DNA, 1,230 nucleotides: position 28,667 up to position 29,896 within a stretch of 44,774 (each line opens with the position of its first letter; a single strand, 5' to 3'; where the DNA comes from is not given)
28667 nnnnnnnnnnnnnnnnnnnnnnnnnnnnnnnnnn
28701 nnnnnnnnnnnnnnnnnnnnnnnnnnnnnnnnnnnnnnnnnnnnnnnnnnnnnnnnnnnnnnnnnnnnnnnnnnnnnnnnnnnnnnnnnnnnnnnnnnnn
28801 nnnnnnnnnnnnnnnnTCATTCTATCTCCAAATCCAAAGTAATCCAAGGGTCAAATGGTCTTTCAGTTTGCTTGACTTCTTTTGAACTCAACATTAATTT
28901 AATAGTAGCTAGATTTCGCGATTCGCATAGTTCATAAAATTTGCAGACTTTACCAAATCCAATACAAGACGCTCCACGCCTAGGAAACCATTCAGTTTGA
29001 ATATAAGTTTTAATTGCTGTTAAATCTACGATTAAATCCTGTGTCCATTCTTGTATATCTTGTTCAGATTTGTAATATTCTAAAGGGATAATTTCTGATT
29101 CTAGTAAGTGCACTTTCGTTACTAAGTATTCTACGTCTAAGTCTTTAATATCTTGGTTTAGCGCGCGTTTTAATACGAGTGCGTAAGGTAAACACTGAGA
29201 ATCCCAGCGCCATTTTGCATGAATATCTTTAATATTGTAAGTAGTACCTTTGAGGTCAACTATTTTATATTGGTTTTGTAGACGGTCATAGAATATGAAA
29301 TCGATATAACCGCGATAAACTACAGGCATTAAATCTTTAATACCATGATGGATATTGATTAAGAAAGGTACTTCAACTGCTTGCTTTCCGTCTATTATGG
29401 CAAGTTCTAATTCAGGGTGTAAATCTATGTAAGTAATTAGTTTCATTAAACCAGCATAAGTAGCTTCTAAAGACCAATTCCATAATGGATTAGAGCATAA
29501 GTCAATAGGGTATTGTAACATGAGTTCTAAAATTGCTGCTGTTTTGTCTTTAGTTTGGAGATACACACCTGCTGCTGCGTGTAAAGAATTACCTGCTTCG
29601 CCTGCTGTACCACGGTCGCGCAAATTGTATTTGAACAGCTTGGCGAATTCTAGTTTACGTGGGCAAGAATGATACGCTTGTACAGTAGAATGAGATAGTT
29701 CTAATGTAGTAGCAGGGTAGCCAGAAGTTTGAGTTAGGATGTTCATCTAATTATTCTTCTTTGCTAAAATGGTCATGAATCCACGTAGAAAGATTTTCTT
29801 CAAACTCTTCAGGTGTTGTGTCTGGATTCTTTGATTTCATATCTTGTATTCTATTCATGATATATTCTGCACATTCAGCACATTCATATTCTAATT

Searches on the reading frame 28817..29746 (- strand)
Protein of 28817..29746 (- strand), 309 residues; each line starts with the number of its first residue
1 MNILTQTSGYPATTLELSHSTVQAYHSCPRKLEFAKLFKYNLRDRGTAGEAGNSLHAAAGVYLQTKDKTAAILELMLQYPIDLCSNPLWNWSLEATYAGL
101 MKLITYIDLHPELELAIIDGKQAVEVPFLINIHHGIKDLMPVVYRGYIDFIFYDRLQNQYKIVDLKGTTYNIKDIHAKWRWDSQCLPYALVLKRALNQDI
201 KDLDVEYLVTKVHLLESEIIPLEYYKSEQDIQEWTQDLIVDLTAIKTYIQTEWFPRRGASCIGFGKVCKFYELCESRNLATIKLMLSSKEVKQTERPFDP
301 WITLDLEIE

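Call 17: search_protein_families(library=phrogs, proteins=[window:28817-29746:-], max_evalue=0.001)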
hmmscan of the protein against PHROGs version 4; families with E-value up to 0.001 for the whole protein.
window:28817-29746:- (309 aa): 4 families
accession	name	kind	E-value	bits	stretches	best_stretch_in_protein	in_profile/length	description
phrog_1218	-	DNA, RNA and nucleotide metabolism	1.8e-16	61.3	1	15-210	8-208/364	exonuclease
phrog_69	-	DNA, RNA and nucleotide metabolism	1.4e-12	48.4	1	17-284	90-333/501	exonuclease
phrog_28635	-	unknown function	6.6e-05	23.6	0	166-275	156-251/257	-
phrog_1870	-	DNA, RNA and nucleotide metabolism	0.00054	20.2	1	102-168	132-192/313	exonuclease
